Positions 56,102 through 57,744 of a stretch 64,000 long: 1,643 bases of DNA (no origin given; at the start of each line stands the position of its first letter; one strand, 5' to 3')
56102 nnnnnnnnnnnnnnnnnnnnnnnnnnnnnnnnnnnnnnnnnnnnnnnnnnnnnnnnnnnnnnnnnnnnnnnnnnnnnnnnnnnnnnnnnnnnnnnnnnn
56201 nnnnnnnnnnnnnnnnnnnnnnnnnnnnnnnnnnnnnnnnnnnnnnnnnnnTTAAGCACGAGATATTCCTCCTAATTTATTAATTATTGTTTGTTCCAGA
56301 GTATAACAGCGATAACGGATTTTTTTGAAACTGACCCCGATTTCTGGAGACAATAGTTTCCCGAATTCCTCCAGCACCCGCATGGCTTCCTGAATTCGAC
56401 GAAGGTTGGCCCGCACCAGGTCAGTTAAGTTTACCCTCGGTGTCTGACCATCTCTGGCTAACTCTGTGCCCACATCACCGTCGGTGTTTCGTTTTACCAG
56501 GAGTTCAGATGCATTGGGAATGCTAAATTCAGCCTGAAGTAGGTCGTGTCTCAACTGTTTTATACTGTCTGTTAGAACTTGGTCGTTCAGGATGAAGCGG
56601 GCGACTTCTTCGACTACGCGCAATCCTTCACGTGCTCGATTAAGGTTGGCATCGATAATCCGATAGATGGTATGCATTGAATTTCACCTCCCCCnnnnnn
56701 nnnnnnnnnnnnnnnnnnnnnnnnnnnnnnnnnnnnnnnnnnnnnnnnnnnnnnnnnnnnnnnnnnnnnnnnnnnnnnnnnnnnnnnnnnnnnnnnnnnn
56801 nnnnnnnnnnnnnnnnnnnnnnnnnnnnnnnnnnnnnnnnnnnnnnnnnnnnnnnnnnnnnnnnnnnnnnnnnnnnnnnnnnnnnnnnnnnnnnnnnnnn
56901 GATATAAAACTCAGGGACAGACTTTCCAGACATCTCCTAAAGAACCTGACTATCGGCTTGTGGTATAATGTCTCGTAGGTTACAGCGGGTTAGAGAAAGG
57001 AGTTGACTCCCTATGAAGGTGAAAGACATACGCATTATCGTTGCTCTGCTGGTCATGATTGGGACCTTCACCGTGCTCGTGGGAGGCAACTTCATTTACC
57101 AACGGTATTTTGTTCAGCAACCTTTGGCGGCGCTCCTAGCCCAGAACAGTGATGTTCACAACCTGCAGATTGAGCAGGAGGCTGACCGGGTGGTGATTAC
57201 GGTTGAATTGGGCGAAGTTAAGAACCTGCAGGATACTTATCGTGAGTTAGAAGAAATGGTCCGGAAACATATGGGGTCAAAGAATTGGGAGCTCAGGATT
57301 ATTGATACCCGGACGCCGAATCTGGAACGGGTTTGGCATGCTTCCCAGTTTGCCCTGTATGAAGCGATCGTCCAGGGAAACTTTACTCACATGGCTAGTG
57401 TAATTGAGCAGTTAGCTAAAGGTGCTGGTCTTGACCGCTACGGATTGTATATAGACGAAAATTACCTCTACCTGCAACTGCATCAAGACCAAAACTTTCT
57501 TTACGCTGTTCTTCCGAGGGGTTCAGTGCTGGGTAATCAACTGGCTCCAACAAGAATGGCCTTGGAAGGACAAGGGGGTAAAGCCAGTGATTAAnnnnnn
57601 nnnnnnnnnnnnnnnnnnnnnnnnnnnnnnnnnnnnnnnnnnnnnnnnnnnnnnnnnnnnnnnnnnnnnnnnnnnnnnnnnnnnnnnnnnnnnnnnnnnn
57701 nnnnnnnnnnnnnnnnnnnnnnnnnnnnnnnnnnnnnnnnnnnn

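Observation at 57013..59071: Translationally coupled pair: an unknown single-pass membrane protein and a minimal FtsH-type AAA+ zinc protease without a periplasmic domain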

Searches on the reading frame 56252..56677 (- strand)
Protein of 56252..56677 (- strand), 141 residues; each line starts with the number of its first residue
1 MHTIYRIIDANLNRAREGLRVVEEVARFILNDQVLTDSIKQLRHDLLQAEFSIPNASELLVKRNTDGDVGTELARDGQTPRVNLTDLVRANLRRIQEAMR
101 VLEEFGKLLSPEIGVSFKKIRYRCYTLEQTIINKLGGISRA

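Call 62: search_protein_families(library=pfam, proteins=[window:56252-56677:-], max_evalue=0.00001)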
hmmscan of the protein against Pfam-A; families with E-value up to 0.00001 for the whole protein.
window:56252-56677:- (141 aa): 1 family
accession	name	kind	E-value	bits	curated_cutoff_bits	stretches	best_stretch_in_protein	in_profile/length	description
PF17792.6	ThiD2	-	3.6e-42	144.1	23.5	1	6-129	1-123/124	ThiD2 family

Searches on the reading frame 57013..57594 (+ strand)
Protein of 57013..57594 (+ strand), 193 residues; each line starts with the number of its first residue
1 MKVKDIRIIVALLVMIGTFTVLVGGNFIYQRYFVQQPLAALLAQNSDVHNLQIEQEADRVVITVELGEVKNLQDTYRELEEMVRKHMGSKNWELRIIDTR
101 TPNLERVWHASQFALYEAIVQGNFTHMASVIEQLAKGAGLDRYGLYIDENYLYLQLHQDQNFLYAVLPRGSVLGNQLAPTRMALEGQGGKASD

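Call 3: search_protein_families(library=pfam, proteins=[window:57013-57594:+], max_evalue=1)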
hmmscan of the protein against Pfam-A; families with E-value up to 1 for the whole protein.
window:57013-57594:+ (193 aa): 4 families
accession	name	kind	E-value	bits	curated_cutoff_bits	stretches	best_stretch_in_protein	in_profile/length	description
PF04977.20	DivIC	-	0.036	14.3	28.9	1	27-86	5-64/80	Septum formation initiator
PF05932.18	CesT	-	0.046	14.3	22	0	41-84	25-66/119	Tir chaperone protein (CesT) family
PF05459.17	Herpes_UL69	-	0.061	13.1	25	1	123-162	27-66/217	Herpesvirus transcriptional regulator family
PF24546.1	Ig_TPPC8_4th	-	0.18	11.8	27.2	1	54-107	17-69/193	TPPC8 fourth Ig-like domain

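Call 4: search_protein_families(library=ncbifam, proteins=[window:57013-57594:+], max_evalue=1)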
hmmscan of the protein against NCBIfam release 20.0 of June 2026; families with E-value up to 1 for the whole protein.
window:57013-57594:+ (193 aa): 1 family
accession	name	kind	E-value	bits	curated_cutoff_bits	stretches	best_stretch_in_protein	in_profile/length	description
TIGR04206.1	near_ArtA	hypoth_equivalog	0.022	14.9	90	1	3-43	85-125/139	TIGR04206 family protein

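Call 11: find_encoding_contigs(protein=window:57013-57594:+, flank=6000, max_places=6)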
Protein window:57013-57594:+ (193 aa): 1 contig read that carries it; 1 place shown.
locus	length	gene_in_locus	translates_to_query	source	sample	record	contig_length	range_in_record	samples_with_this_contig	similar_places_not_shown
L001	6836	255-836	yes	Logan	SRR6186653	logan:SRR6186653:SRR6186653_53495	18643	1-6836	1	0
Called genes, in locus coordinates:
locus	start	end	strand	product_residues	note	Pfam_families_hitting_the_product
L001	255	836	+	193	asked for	-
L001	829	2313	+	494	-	PF05496:RuvB_N (faint), PF00004:AAA, PF07728:AAA_5 (weak), PF13401:AAA_22 (faint), PF17862:AAA_lid_3, PF01434:Peptidase_M41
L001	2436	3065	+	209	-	PF10469:AKAP7_NLS, PF02834:LigT_PEase, PF13563:2_5_RNA_ligase2, PF02834:LigT_PEase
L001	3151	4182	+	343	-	PF00154:RecA_N, PF08423:Rad51, PF06745:ATPase (weak), PF27531:MT3502_N (weak), PF21096:RecA_C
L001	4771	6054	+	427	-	PF12072:RNase_Y_N, PF00013:KH_1 (weak), PF01966:HD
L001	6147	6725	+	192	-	-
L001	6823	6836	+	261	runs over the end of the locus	PF00149:Metallophos, PF13277:YmdB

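Call 13: search_solved_structures(query=window:57013-57591:+, max_evalue=10)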
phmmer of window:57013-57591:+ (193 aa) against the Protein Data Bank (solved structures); distinct sequences matched with E-value up to 10: 4.
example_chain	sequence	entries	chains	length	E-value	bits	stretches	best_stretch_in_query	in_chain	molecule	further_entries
1smq_A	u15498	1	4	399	0.51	13.4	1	28-65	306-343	Ribonucleoside-diphosphate reductase small chain 1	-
1jk0_A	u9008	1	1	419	0.52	13.4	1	28-65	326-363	ribonucleoside-diphosphate reductase small chain 1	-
6dlm_A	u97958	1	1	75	0.69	13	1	52-86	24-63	DHD127_A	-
6z35_A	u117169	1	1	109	0.97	12.5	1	58-136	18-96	Maquette 2-1ip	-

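Call 18: search_protein_families(library=phrogs, proteins=[window:57013-57594:+], max_evalue=1)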
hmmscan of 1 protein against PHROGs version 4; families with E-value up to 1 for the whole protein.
window:57013-57594:+ (193 aa): 2 families
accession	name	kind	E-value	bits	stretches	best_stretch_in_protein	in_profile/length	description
phrog_3392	-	unknown function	0.19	12.5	1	22-152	58-188/310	-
phrog_16465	-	DNA, RNA and nucleotide metabolism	0.3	11.1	1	40-110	406-473/491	exonuclease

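Call 21: search_protein_representatives(protein=window:57013-57591:+)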
Query: 193 residues. Proteins with E-value up to 0.001 (for the whole library): 697; up to 1e-10: 431; up to 1e-30: 7. The best 150 are listed.
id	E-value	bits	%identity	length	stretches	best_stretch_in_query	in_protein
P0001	4.3e-114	394.9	95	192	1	1-190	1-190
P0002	1.8e-39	151.8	43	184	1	1-170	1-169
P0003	1.0e-33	133.0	38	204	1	3-170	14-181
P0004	1.7e-33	132.3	38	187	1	8-178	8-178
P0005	4.0e-33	131.1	38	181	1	3-173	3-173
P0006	1.1e-32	129.7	40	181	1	7-171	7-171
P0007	2.2e-31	125.4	37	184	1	2-173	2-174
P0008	3.7e-29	118.2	38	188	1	4-171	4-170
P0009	3.9e-29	118.1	34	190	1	3-190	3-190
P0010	1.5e-28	116.2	35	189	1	1-171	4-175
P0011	1.9e-28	115.9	36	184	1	6-171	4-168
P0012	1.2e-27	113.2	32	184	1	2-169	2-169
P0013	3.1e-27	111.9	35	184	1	1-170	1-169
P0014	5.4e-27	111.1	32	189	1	5-172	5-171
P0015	5.9e-27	111.0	38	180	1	4-171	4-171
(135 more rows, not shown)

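Call 26: find_homologous_proteins(query=window:57013-57591:+, max_evalue=0.00001)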
Query window:57013-57591:+ (193 aa): 1 proteins with E <= 0.00001 among 122 candidates.
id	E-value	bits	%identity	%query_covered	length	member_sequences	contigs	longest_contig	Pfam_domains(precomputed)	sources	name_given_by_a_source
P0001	1.3e-113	395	96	98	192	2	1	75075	-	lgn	-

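Call 27: find_homologous_proteins(query=A1, max_evalue=0.00001)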
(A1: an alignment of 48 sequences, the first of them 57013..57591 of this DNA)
Query A1 (48 sequences) (193 aa, profile of the alignment): 22 proteins with E <= 0.00001 among 8000 candidates.
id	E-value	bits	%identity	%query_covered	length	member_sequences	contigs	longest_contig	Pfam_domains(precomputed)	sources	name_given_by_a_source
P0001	1.7e-62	228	96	98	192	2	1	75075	-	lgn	-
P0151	2.6e-54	201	37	76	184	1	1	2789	-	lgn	-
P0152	4.8e-54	201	36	76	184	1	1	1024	-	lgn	-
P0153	6.6e-54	200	30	90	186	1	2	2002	-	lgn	-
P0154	4.7e-53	197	33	89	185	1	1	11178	-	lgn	-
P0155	1.4e-52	196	32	90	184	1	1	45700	-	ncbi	ncbi:MAG: hypothetical protein ACOY40_10595 [Bacillota bacterium]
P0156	1.4e-52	196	34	79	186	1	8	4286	-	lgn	-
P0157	1.5e-51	192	29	90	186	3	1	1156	-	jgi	-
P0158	2.1e-51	192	30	90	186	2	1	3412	-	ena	-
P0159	3.7e-51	191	29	92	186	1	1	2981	-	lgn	-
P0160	7.9e-51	190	32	78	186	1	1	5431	-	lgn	-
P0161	1.3e-50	189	30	85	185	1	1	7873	-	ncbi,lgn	ncbi:MAG: hypothetical protein ACOY31_03860 [Bacillota bacterium]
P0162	1.4e-50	189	27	99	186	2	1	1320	-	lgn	-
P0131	2.1e-50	189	26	90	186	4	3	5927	-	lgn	-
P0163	3.6e-50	188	31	90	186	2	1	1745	-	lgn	-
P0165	7.6e-50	187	31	96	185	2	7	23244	-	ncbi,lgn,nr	ncbi:MAG: hypothetical protein M1130_11610 [Actinobacteria bacterium]|nr:hypothetical protein [Actin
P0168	1.3e-39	154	31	88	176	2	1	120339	-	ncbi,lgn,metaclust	metaclust:status=active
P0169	1.1e-33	134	30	64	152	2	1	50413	-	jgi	-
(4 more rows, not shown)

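Call 28: find_encoding_contigs(protein=P0155, flank=6000, max_places=2)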
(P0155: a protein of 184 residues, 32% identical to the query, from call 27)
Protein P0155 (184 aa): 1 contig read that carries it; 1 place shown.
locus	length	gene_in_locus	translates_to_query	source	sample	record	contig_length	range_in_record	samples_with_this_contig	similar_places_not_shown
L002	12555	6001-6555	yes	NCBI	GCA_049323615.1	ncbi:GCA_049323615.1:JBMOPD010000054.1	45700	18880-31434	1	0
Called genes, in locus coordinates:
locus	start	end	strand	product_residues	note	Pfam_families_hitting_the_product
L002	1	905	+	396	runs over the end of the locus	PF00108:Thiolase_N, PF02803:Thiolase_C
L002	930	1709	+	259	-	PF00378:ECH_1, PF16113:ECH_2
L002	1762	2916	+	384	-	PF02771:Acyl-CoA_dh_N, PF02770:Acyl-CoA_dh_M, PF00441:Acyl-CoA_dh_1, PF22924:ACOX_C_alpha1 (faint), PF08028:Acyl-CoA_dh_2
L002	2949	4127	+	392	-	PF00108:Thiolase_N, PF22691:Thiolase_C_1, PF02803:Thiolase_C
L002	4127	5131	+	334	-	PF08541:ACP_syn_III_C (weak)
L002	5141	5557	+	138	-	PF12172:zf-ChsH2, PF01796:OB_ChsH2_C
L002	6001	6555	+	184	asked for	-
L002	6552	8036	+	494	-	PF00004:AAA, PF07728:AAA_5 (weak), PF13401:AAA_22 (faint), PF17862:AAA_lid_3, PF01434:Peptidase_M41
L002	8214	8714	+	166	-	PF02464:CinA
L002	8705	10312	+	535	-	PF00270:DEAD, PF04851:ResIII (weak), PF00271:Helicase_C, PF25399:DeaD_dimer, PF03880:DbpA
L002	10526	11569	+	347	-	PF00154:RecA_N, PF06745:ATPase (faint), PF08423:Rad51, PF27531:MT3502_N (faint), PF21096:RecA_C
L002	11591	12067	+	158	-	PF21981:RecX_HTH3 (faint), PF21982:RecX_HTH1, PF02631:RecX_HTH2 (faint)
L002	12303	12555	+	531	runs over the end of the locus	PF12072:RNase_Y_N, PF00013:KH_1 (weak), PF01966:HD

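Call 29: find_encoding_contigs(protein=P0168, flank=6000, max_places=2)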
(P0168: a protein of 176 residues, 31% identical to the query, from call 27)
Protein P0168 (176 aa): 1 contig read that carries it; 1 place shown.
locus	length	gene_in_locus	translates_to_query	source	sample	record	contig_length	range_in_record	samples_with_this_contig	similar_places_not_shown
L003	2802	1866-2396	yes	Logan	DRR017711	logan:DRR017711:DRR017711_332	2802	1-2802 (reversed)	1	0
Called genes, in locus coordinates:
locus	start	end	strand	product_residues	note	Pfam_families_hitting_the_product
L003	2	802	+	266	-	?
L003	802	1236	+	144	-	PF18693:TRAM_2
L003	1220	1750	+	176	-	PF01066:CDP-OH_P_transf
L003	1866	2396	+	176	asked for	-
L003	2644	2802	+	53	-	?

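Call 30: find_encoding_contigs(protein=P0169, flank=6000, max_places=2)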
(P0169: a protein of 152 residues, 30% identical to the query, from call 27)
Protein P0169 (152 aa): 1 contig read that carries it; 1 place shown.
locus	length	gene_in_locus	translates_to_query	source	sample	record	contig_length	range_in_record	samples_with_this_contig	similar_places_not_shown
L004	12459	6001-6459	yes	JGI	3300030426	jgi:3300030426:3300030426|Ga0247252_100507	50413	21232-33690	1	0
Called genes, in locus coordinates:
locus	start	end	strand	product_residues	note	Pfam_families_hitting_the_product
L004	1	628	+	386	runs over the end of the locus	PF01138:RNase_PH, PF03725:RNase_PH_C (faint), PF00013:KH_1, PF00575:S1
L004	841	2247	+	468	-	PF00672:HAMP, PF00989:PAS, PF08448:PAS_4, PF12860:PAS_7 (weak), PF00512:HisKA, PF02518:HATPase_c, PF13589:HATPase_c_3 (weak)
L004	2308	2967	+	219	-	PF01895:PhoU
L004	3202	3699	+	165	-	PF04461:YajQ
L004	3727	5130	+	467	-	PF00919:UPF0004, PF04055:Radical_SAM, PF18693:TRAM_2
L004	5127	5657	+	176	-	PF01066:CDP-OH_P_transf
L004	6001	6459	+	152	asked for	-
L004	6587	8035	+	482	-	PF00004:AAA, PF07728:AAA_5 (weak), PF13401:AAA_22 (faint), PF17862:AAA_lid_3, PF01434:Peptidase_M41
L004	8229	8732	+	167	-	PF02464:CinA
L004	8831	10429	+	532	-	PF04851:ResIII (weak), PF00270:DEAD, PF00271:Helicase_C, PF25399:DeaD_dimer, PF03880:DbpA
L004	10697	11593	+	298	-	-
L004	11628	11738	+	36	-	-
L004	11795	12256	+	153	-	PF21981:RecX_HTH3 (faint), PF21982:RecX_HTH1, PF02631:RecX_HTH2 (faint)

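Call 31: find_encoding_contigs(protein=P0165, flank=6000, max_places=2)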
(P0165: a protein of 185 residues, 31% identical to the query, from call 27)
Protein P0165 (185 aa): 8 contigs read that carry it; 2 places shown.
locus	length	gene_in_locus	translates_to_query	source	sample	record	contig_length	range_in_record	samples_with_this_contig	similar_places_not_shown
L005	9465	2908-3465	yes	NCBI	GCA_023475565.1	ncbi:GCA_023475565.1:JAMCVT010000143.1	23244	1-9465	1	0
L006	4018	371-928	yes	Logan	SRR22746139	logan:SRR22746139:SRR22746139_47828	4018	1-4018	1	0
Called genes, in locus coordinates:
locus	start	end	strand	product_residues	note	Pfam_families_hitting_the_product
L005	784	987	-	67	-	-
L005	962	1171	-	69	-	-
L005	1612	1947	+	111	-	PF04014:MazE_antitoxin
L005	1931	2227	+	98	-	PF05016:ParE_toxin (weak), PF15781:ParE-like_toxin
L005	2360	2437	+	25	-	-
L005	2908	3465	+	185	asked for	-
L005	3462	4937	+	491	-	PF00004:AAA, PF07728:AAA_5 (weak), PF17862:AAA_lid_3, PF01434:Peptidase_M41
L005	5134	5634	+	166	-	PF02464:CinA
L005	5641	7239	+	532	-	PF04851:ResIII (weak), PF00270:DEAD, PF00271:Helicase_C, PF25399:DeaD_dimer, PF03880:DbpA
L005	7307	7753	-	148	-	PF00210:Ferritin (weak)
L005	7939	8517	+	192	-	PF12645:HTH_16 (weak), PF04542:Sigma70_r2, PF08281:Sigma70_r4_2, PF04545:Sigma70_r4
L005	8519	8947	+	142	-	PF13490:zf-HC2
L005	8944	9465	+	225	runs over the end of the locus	-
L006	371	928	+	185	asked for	-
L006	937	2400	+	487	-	PF00004:AAA, PF07728:AAA_5 (weak), PF17862:AAA_lid_3, PF01434:Peptidase_M41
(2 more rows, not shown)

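Call 32: predict_structure(alignment_id=A1)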
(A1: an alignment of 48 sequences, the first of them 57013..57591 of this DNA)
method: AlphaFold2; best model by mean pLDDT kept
length: 193 residues; sequences in the alignment: 48
mean_pLDDT: 90.8   pTM: 0.81
mean pLDDT of the five models: 90.8, 90.7, 90.5, 90.3, 90.3
residues with pLDDT >= 90: 162; 70-90: 7; 50-70: 20; < 50: 4
segments of 3 or more residues with pLDDT < 50: 175-177
pLDDT, mean of each block of 10 residues (from residue 1): 87 98 95 94 97 94 97 98 95 96 98 97 97 98 97 98 95 52 55 54
secondary structure, 60 per line:
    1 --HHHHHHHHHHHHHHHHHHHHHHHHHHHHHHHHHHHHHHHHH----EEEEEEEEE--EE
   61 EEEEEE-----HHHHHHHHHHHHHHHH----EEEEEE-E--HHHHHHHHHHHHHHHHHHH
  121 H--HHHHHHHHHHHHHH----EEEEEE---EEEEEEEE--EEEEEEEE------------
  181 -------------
elements in order: H3-43 E48-56 E59-66 H72-87 E92-97 H102-121 H124-137 E142-147 E151-158 E161-168

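Call 64: fold_search(model_id=the predicted structure, library=pdb)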
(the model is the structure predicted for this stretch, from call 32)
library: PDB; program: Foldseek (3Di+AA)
matches with E <= 10: 1126; with E <= 0.001: 1
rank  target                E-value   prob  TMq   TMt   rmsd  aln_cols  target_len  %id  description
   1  7p7q_d                5.2e-04  1.00  0.30  0.28  14.7       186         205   15  E. faecalis 70S ribosome bound by PoxtA-EQ2, high-resolution combined volume (released 2022-02-23)
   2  5mdv_h                1.5e-03  0.99  0.30  0.28  15.0       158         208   16  Structure of ArfA and RF2 bound to the 70S ribosome (accommodated state) (released 2016-12-14)
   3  9lrg                  2.0e-03  0.97  0.28  0.35  11.8       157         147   14  Crystal Structure of Thermus thermophilus KhpB/EloR (released 2025-07-23)
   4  7nhk_d                2.0e-03  0.92  0.25  0.24  15.2       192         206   15  LsaA, an antibiotic resistance ABCF, in complex with 70S ribosome from Enterococcus faecalis (released 2021-05-05)
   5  8p16_h                2.4e-03  0.98  0.30  0.28  14.7       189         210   15  E167K RF2 on E. coli 70S release complex with UGG (Structure I) (released 2024-05-22)
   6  5el4_22               2.5e-03  0.96  0.27  0.27  14.7       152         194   20  Structure of T. thermophilus 70S ribosome complex with mRNA and tRNALys in the A-site with a U-U mismatch in the firs (released 2016-01-27)
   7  8zej_C                2.7e-03  0.97  0.29  0.27  15.9       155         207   17  Structure of E.coli ribosome in complex with an engineered arrest peptide (released 2025-06-18)
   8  9sro_C                3.4e-03  0.91  0.26  0.25  14.4       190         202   14  Cryo-EM structure of SKM-70S ribosomal stalled complex in the rotated state with hybrid tRNAs (released 2026-02-18)
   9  7ls1_q2               3.6e-03  0.93  0.27  0.24  15.9       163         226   13  80S ribosome from mouse bound to eEF2 (Class II) (released 2021-11-03)
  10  5xyi_D                3.8e-03  0.95  0.29  0.27  15.8       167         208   13  Small subunit of Trichomonas vaginalis ribosome (released 2017-08-30)
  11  8g5y_SD               3.8e-03  0.89  0.25  0.22  15.9       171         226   13  mRNA decoding in human is kinetically and structurally distinct from bacteria (IC state) (released 2023-04-19)
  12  7o7y_Ac               4.6e-03  0.97  0.32  0.28  15.4       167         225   12  Rabbit 80S ribosome stalled close to the mutated SARS-CoV-2 slippery site by a pseudoknot (high resolution) (released 2021-06-02)
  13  5lzs_DD               4.6e-03  0.94  0.28  0.24  16.5       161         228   12  Structure of the mammalian ribosomal elongation complex with aminoacyl-tRNA, eEF1A, and didemnin B (released 2016-11-30)
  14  9guw_D                4.9e-03  0.97  0.30  0.28  15.0       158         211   16  30S-TEC (TEC in expressome position) Inactive state 2 (released 2024-11-20)
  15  7qiy_D                5.2e-03  0.96  0.32  0.29  15.3       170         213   13  Specific features and methylation sites of a plant ribosome. 40S head ribosomal subunit. (released 2022-06-15)
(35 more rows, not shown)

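Call 77: search_protein_families(library=padloc, proteins=[window:57013-57594:+], max_evalue=0.01)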
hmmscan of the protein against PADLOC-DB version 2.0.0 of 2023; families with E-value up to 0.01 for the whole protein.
window:57013-57594:+ (193 aa): 0 families
